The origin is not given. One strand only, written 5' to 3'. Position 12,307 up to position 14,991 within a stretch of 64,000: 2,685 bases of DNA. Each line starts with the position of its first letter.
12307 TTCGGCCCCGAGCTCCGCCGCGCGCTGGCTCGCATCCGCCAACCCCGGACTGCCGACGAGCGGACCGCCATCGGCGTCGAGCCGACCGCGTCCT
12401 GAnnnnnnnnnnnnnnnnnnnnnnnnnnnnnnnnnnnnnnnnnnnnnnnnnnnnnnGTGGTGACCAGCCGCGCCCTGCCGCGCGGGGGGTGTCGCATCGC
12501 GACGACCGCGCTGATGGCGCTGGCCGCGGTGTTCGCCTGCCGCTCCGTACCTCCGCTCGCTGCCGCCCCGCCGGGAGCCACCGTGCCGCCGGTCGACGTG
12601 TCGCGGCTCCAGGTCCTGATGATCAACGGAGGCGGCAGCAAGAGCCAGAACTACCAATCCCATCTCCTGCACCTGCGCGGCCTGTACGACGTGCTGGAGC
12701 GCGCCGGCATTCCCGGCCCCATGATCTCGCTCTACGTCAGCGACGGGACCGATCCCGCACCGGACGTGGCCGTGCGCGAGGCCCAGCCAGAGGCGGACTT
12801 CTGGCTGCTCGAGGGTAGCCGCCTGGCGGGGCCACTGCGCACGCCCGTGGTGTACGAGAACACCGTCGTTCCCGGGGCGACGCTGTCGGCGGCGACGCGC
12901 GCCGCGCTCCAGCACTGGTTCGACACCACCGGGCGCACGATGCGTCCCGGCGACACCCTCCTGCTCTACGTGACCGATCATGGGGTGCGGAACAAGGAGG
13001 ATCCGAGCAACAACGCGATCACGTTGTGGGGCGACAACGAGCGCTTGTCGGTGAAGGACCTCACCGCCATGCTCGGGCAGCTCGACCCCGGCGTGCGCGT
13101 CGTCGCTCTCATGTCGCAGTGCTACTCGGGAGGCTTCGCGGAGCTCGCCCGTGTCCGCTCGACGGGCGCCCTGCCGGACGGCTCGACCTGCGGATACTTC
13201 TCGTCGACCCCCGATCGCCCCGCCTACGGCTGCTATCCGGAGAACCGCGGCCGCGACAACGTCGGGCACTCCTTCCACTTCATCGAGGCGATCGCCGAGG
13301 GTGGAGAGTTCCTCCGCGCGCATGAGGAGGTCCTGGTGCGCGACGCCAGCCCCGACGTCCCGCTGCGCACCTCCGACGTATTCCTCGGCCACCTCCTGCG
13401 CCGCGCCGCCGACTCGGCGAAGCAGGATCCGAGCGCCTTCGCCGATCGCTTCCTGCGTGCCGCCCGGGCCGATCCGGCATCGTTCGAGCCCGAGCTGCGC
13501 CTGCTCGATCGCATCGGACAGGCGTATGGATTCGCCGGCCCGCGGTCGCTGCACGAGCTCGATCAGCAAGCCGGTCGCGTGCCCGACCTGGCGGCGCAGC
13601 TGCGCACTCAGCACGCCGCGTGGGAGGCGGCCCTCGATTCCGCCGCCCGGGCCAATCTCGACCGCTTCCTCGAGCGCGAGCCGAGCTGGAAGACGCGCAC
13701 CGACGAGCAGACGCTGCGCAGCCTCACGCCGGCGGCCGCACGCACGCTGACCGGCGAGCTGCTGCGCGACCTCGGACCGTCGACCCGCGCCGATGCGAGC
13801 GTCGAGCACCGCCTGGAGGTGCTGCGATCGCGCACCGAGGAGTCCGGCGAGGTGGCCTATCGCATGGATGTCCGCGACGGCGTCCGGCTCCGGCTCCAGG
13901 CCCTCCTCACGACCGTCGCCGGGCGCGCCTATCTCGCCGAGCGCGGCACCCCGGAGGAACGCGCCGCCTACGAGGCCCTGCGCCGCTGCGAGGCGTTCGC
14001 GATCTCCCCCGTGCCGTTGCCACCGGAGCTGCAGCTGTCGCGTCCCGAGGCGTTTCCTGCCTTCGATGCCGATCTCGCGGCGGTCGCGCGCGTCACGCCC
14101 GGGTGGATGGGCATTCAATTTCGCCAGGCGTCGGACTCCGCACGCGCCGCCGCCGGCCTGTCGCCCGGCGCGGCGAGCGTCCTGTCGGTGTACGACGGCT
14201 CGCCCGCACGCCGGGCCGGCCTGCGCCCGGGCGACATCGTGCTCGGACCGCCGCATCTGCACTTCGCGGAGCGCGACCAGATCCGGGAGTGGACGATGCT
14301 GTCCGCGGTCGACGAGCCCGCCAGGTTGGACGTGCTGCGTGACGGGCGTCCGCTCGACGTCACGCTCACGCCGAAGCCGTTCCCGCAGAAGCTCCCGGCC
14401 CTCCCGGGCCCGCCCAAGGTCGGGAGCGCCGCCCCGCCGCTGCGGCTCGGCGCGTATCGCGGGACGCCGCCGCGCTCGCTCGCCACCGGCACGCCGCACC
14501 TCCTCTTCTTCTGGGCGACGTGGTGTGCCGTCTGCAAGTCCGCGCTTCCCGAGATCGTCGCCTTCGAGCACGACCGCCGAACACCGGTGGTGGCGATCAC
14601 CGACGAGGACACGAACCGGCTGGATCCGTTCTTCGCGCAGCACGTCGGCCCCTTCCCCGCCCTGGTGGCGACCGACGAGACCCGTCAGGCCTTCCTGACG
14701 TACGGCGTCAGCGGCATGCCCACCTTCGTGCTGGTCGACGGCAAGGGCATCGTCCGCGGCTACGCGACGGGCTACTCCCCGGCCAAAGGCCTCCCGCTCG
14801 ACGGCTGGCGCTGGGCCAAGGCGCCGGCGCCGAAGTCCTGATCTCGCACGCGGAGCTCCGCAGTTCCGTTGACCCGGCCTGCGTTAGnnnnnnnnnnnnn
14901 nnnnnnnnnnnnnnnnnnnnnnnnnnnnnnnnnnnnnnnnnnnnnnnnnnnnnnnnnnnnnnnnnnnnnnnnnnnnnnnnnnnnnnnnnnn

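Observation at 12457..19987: Neighbourhood of disulfide-rich secreted repeat proteins flanked by periplasmic thiol-disulfide oxidoreductases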

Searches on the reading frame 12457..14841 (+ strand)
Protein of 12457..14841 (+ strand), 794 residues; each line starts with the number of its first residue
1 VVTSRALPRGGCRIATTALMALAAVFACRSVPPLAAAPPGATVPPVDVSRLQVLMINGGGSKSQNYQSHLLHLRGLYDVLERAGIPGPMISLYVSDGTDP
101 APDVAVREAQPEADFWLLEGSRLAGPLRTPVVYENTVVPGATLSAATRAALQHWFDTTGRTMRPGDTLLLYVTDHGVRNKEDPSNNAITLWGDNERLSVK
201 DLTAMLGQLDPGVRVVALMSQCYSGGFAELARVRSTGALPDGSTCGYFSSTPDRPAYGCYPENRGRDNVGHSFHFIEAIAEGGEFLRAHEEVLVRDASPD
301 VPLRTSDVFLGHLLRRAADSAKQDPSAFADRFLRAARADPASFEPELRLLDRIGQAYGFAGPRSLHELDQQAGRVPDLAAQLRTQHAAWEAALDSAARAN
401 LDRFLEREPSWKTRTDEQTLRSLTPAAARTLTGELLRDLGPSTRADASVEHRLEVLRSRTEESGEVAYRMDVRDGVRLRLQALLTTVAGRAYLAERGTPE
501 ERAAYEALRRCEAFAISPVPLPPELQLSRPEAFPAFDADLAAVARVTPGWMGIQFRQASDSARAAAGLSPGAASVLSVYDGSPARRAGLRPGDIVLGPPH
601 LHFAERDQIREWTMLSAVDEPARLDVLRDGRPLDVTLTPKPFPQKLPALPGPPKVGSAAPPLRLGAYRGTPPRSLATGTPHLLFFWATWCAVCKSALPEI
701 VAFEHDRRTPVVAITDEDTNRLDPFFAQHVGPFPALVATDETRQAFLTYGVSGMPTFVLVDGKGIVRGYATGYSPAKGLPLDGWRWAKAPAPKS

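Call 3: search_protein_families(library=pfam, proteins=[window:12457-14841:+], max_evalue=0.01)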
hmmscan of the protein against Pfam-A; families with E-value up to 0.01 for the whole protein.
window:12457-14841:+ (794 aa): 8 families
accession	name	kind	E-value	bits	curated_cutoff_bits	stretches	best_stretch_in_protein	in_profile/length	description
PF13905.12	Thioredoxin_8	-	1.4e-08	35.4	27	1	680-765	3-93/94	Thioredoxin-like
PF00578.27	AhpC-TSA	-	3.5e-08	33.9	26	1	676-767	23-122/124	AhpC/TSA family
PF13180.12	PDZ_2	-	3.6e-08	34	27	1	550-637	2-78/80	PDZ domain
PF08534.16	Redoxin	-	1.9e-07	31.4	26.6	1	655-775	2-137/148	Redoxin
PF13098.12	Thioredoxin_2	-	7e-07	30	27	1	677-777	4-98/104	Thioredoxin-like domain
PF00085.26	Thioredoxin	-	5.2e-06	26.8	23.5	1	679-736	19-76/103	Thioredoxin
PF17820.7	PDZ_6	-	6.8e-06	26.2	27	1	575-596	2-23/54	PDZ domain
PF01650.23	Peptidase_C13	-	0.00021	21.4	22.8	1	156-262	97-193/258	Peptidase C13 family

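Call 4: search_protein_families(library=ncbifam, proteins=[window:12457-14841:+], max_evalue=0.01)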
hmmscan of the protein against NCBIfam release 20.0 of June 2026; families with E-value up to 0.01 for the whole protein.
window:12457-14841:+ (794 aa): 12 families
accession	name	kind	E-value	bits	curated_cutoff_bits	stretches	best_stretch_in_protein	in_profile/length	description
TIGR00385.1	dsbE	subfamily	1.8e-10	40.7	123.15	1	674-772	59-156/173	DsbE family thiol:disulfide interchange protein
TIGR02037.1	degP_htrA_DO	subfamily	2.3e-10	40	416.2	1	540-638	227-326/434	Do family serine endopeptidase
NF002854.0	PRK03147.1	subfamily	5.3e-09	36.2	170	1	677-772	61-158/176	thiol-disulfide oxidoreductase ResA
TIGR02661.1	MauD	equivalog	5e-08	32.6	188.6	1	653-768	46-161/189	methylamine dehydrogenase accessory protein MauD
NF011941.0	PRK15412.1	equivalog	7.1e-07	28.9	359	1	675-771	65-160/185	thiol:disulfide interchange protein DsbE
NF047696.1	ThlDiSintTplARhiz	equivalog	1.8e-05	24.6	230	1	678-772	97-199/219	thiol:disulfide interchange protein TlpA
TIGR01068.1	thioredoxin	equivalog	3.2e-05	24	96.8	1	681-711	17-47/101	thioredoxin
NF041202.1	StoA_CxxC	exception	3.5e-05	23.7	210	1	678-768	52-146/163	endospore biogenesis thiol-disulfide oxidoreductase StoA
NF041521.1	HhoA_HhoB_HtrA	equivalog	0.00018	20.9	450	1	575-642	267-334/335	HhoA/HhoB/HtrA family serine endopeptidase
NF050055.1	SerProtHtrAMycob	equivalog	0.00053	19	800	1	571-641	430-500/502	serine protease HtrA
NF041054.1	WAxxUGC_long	equivalog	0.0036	16.6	300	1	658-767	83-196/354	ResA-like WAxxUGC motif-containing protein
NF041199.1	trx7_PDZ_seleno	equivalog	0.0068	15.4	300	0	547-637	291-388/390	Trx7/PDZ domain-containing (seleno)protein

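Call 20: find_homologous_proteins(query=window:12457-14841:+, max_evalue=0.00001)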
Query window:12457-14841:+ (794 aa): 1082 proteins with E <= 0.00001 among 8000 candidates; the best 120 are listed.
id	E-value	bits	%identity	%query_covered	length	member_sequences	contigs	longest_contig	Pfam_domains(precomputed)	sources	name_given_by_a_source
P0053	0.0e+0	1797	100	100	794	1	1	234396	PF17820.8,PF13180.13,PF00085.27,PF08534.17,PF13905.13,PF13098.14,PF00578.28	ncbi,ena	-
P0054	0.0e+0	1460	82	100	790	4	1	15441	PF17820.8,PF13180.13,PF00085.27,PF08534.17,PF13905.13,PF13098.14,PF00578.28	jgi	jgi:thiol-disulfide isomerase/thioredoxin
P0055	0.0e+0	1427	81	98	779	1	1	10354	PF13180.13,PF00085.27,PF08534.17,PF13905.13,PF13098.14,PF00578.28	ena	-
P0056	0.0e+0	1415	79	100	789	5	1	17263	PF13180.13,PF00085.27,PF08534.17,PF13905.13,PF13098.14,PF00578.28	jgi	jgi:thiol-disulfide isomerase/thioredoxin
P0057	0.0e+0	1403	78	100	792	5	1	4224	PF13180.13,PF00085.27,PF08534.17,PF13905.13,PF13098.14,PF00578.28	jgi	jgi:thiol-disulfide isomerase/thioredoxin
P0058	0.0e+0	1399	79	100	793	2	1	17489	PF13180.13,PF00085.27,PF08534.17,PF13905.13,PF13098.14,PF00578.28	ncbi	-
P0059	0.0e+0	1311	74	100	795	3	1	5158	PF17820.8,PF13180.13,PF00085.27,PF08534.17,PF13905.13,PF13098.14,PF00578.28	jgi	jgi:thiol-disulfide isomerase/thioredoxin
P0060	0.0e+0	1304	77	94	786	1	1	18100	PF13180.13,PF00085.27,PF08534.17,PF13905.13,PF13098.14,PF00578.28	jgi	jgi:thiol-disulfide isomerase/thioredoxin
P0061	0.0e+0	1294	74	100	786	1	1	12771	PF13180.13,PF00085.27,PF08534.17,PF13905.13,PF13098.14,PF00578.28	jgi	jgi:thiol-disulfide isomerase/thioredoxin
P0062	0.0e+0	1282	77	93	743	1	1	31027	PF13180.13,PF00085.27,PF08534.17,PF13905.13,PF13098.14,PF00578.28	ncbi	-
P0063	0.0e+0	1234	75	93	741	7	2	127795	PF01650.24,PF13180.13,PF00085.27,PF08534.17,PF13905.13,PF13098.14,PF00578.28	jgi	jgi:thiol-disulfide isomerase/thioredoxin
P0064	0.0e+0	1225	74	93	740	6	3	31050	PF17820.8,PF13180.13,PF00085.27,PF08534.17,PF13905.13,PF13098.14,PF00578.28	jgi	jgi:thiol-disulfide isomerase/thioredoxin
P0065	0.0e+0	1215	73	93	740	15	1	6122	PF17820.8,PF01650.24,PF00085.27,PF08534.17,PF13905.13,PF13098.14,PF00578.28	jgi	-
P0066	0.0e+0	1171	68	99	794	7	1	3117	PF17820.8,PF01650.24,PF13180.13,PF00085.27,PF08534.17,PF13905.13,PF13098.14,PF00578.28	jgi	jgi:thiol-disulfide isomerase/thioredoxin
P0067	0.0e+0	1161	68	94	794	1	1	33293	PF17820.8,PF01650.24,PF13180.13,PF00085.27,PF08534.17,PF13905.13,PF13098.14,PF00578.28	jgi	jgi:thiol-disulfide isomerase/thioredoxin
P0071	0.0e+0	1104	67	93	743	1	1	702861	PF00085.27,PF08534.17,PF13905.13,PF13098.14,PF00578.28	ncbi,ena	-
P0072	0.0e+0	1036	61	96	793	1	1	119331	PF17820.8,PF13180.13,PF00085.27,PF08534.17,PF13905.13,PF13098.14,PF00578.28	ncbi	-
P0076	1.0e-288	978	59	94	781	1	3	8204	PF17820.8,PF01650.24,PF13180.13,PF00085.27,PF08534.17,PF13905.13,PF13098.14,PF00578.28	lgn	-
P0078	3.3e-287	973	59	94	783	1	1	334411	PF17820.8,PF01650.24,PF13180.13,PF00085.27,PF08534.17,PF13905.13,PF13098.14,PF00578.28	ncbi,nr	ncbi:MAG: redoxin family protein [bacterium]|nr:redoxin family protein [bacterium]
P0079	4.5e-279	946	60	93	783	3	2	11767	PF17820.8,PF01650.24,PF00085.27,PF08534.17,PF13905.13,PF13098.14,PF00578.28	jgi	jgi:thiol-disulfide isomerase/thioredoxin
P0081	4.6e-274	930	56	96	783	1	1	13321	PF17820.8,PF01650.24,PF08534.17,PF13905.13,PF13098.14,PF00578.28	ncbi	-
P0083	1.8e-273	928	57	93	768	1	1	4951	PF17820.8,PF01650.24,PF13180.13,PF00085.27,PF08534.17,PF13905.13,PF13098.14,PF00578.28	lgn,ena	-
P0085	8.9e-271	919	55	100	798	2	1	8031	PF17820.8,PF01650.24,PF13098.14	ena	-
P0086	2.7e-270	917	58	94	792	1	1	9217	PF17820.8,PF01650.24,PF13180.13,PF00085.27,PF08534.17,PF13905.13,PF13098.14,PF00578.28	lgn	-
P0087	1.5e-269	915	57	93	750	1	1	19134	PF01650.24,PF08534.17,PF13905.13,PF13098.14,PF00578.28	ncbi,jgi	jgi:thiol-disulfide isomerase/thioredoxin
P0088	1.5e-268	912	56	93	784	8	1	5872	PF01650.24,PF13180.13,PF00085.27,PF08534.17,PF13905.13,PF13098.14,PF00578.28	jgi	jgi:thiol-disulfide isomerase/thioredoxin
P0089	2.9e-268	911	56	92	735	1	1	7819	PF01650.24,PF13180.13,PF00085.27,PF08534.17,PF13905.13,PF13098.14,PF00578.28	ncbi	-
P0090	4.5e-267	907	54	97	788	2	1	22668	PF01650.24,PF13180.13,PF00085.27,PF08534.17,PF13905.13,PF13098.14,PF00578.28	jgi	jgi:thiol-disulfide isomerase/thioredoxin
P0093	6.3e-265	900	54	97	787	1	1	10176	PF01650.24,PF13180.13,PF00085.27,PF08534.17,PF13905.13,PF13098.14,PF00578.28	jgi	jgi:thiol-disulfide isomerase/thioredoxin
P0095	1.3e-264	899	54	100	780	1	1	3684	PF17820.8,PF01650.24,PF13180.13,PF00085.27,PF08534.17,PF13905.13,PF13098.14,PF00578.28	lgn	-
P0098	4.6e-264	897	56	93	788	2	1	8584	PF17820.8,PF01650.24,PF13180.13,PF00085.27,PF08534.17,PF13905.13,PF13098.14,PF00578.28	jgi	jgi:thiol-disulfide isomerase/thioredoxin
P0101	1.5e-263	895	54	94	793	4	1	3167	PF01650.24,PF13180.13,PF00085.27,PF08534.17,PF13905.13,PF13098.14,PF00578.28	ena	-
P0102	1.6e-263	895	54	96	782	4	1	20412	PF01650.24,PF13180.13,PF00085.27,PF08534.17,PF13905.13,PF13098.14,PF00578.28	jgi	jgi:thiol-disulfide isomerase/thioredoxin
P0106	7.7e-263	893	55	94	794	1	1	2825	PF01650.24,PF00085.27,PF08534.17,PF13905.13,PF13098.14,PF00578.28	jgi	jgi:thiol-disulfide isomerase/thioredoxin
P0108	1.6e-262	892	54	98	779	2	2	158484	PF01650.24,PF08534.17,PF00578.28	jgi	-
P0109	2.5e-262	891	57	93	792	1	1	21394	PF01650.24,PF00085.27,PF08534.17,PF13905.13,PF13098.14,PF00578.28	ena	-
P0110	4.1e-262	890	54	96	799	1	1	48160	PF01650.24,PF13180.13,PF08534.17,PF13905.13,PF13098.14,PF00578.28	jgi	jgi:thiol-disulfide isomerase/thioredoxin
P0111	5.8e-262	890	55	98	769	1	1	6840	PF01650.24,PF00085.27,PF08534.17,PF13905.13,PF13098.14,PF00578.28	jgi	jgi:thiol-disulfide isomerase/thioredoxin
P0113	8.2e-262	889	54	97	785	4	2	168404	PF17820.8,PF01650.24,PF13180.13,PF00085.27,PF08534.17,PF13905.13,PF13098.14,PF00578.28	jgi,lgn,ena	-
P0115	2.9e-261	887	53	99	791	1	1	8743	PF01650.24,PF00085.27,PF08534.17,PF13905.13,PF13098.14,PF00578.28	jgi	jgi:thiol-disulfide isomerase/thioredoxin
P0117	9.5e-261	886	54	98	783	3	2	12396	PF01650.24,PF13180.13,PF00085.27,PF08534.17,PF13905.13,PF13098.14,PF00578.28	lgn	-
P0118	1.0e-260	886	53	97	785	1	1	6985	PF01650.24,PF13180.13,PF00085.27,PF08534.17,PF13905.13,PF13098.14,PF00578.28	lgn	-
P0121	1.8e-259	882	55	96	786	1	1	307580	PF01650.24,PF00085.27,PF08534.17,PF13905.13,PF13098.14,PF00578.28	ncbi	-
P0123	4.2e-259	880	55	93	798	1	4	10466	PF01650.24,PF13180.13,PF00085.27,PF08534.17,PF13905.13,PF13098.14,PF00578.28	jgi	jgi:thiol-disulfide isomerase/thioredoxin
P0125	5.9e-259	880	53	97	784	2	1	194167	PF01650.24,PF13180.13,PF00085.27,PF08534.17,PF13905.13,PF13098.14,PF00578.28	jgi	jgi:thiol-disulfide isomerase/thioredoxin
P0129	8.8e-259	879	56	92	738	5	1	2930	PF17820.8,PF01650.24,PF13180.13,PF00085.27,PF08534.17,PF13905.13,PF13098.14,PF00578.28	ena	-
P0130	9.7e-259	879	54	93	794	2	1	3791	PF01650.24,PF13180.13,PF08534.17,PF13905.13,PF13098.14,PF00578.28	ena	-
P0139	6.9e-257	873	55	93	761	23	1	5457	PF17820.8,PF01650.24,PF00085.27,PF08534.17,PF13905.13,PF13098.14,PF00578.28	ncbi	-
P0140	9.0e-257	873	54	100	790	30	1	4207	PF17820.8,PF01650.24,PF13180.13,PF00085.27,PF08534.17,PF13905.13,PF13098.14,PF00578.28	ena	-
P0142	1.3e-256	872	54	93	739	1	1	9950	PF17820.8,PF01650.24,PF00085.27,PF08534.17,PF13905.13,PF13098.14,PF00578.28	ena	-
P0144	4.9e-256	870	55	93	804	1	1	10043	PF01650.24,PF13180.13,PF08534.17,PF13098.14,PF00578.28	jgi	jgi:hypothetical protein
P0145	6.4e-256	870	54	93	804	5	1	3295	PF17820.8,PF01650.24,PF13180.13,PF08534.17,PF13098.14,PF00578.28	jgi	-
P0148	1.0e-255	869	54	93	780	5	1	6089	PF01650.24,PF13180.13,PF00085.27,PF08534.17,PF13905.13,PF13098.14,PF00578.28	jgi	-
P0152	1.7e-255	868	55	94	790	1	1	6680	PF17820.8,PF01650.24,PF00085.27,PF08534.17,PF13905.13,PF13098.14,PF00578.28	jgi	jgi:thiol-disulfide isomerase/thioredoxin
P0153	2.1e-255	868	53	98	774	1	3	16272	PF17820.8,PF01650.24,PF13180.13,PF00085.27,PF08534.17,PF13905.13,PF13098.14,PF00578.28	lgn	-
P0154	3.3e-255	867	53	94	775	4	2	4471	PF17820.8,PF01650.24,PF13180.13,PF00085.27,PF08534.17,PF13905.13,PF13098.14,PF00578.28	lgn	-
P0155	4.2e-255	867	54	96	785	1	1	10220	PF17820.8,PF01650.24,PF13180.13,PF00085.27,PF08534.17,PF13905.13,PF13098.14,PF00578.28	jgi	jgi:thiol-disulfide isomerase/thioredoxin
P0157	6.1e-255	867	53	94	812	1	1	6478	PF17820.8,PF01650.24,PF13180.13,PF00085.27,PF08534.17,PF13905.13,PF13098.14,PF00578.28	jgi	jgi:thiol-disulfide isomerase/thioredoxin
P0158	6.5e-255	866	54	94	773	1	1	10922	PF01650.24,PF00085.27,PF08534.17,PF13905.13,PF13098.14,PF00578.28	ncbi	-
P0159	8.2e-255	866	55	93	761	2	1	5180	PF17820.8,PF01650.24,PF13180.13,PF00085.27,PF08534.17,PF13905.13,PF13098.14,PF00578.28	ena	-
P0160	9.0e-255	866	54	93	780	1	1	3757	PF01650.24,PF13180.13,PF00085.27,PF08534.17,PF13905.13,PF13098.14,PF00578.28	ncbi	ncbi:MAG: redoxin family protein [Candidatus Binatia bacterium]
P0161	9.8e-255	866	55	93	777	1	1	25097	PF01650.24,PF00085.27,PF08534.17,PF13905.13,PF13098.14,PF00578.28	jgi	jgi:thiol-disulfide isomerase/thioredoxin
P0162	1.1e-254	866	53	94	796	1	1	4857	PF17820.8,PF01650.24,PF13180.13,PF08534.17,PF13905.13,PF13098.14,PF00578.28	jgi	jgi:thiol-disulfide isomerase/thioredoxin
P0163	3.5e-254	864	53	93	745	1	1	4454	PF17820.8,PF01650.24,PF13180.13,PF00085.27,PF08534.17,PF13905.13,PF13098.14,PF00578.28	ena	-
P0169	9.7e-254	863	53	100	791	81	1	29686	PF17820.8,PF01650.24,PF13180.13,PF00085.27,PF08534.17,PF13905.13,PF13098.14,PF00578.28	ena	-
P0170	9.8e-254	863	54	95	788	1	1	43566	PF17820.8,PF01650.24,PF13180.13,PF00085.27,PF08534.17,PF13905.13,PF13098.14,PF00578.28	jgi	jgi:thiol-disulfide isomerase/thioredoxin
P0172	1.8e-253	862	55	93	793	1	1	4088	PF17820.8,PF01650.24,PF13180.13,PF00085.27,PF08534.17,PF13905.13,PF13098.14,PF00578.28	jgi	jgi:thiol-disulfide isomerase/thioredoxin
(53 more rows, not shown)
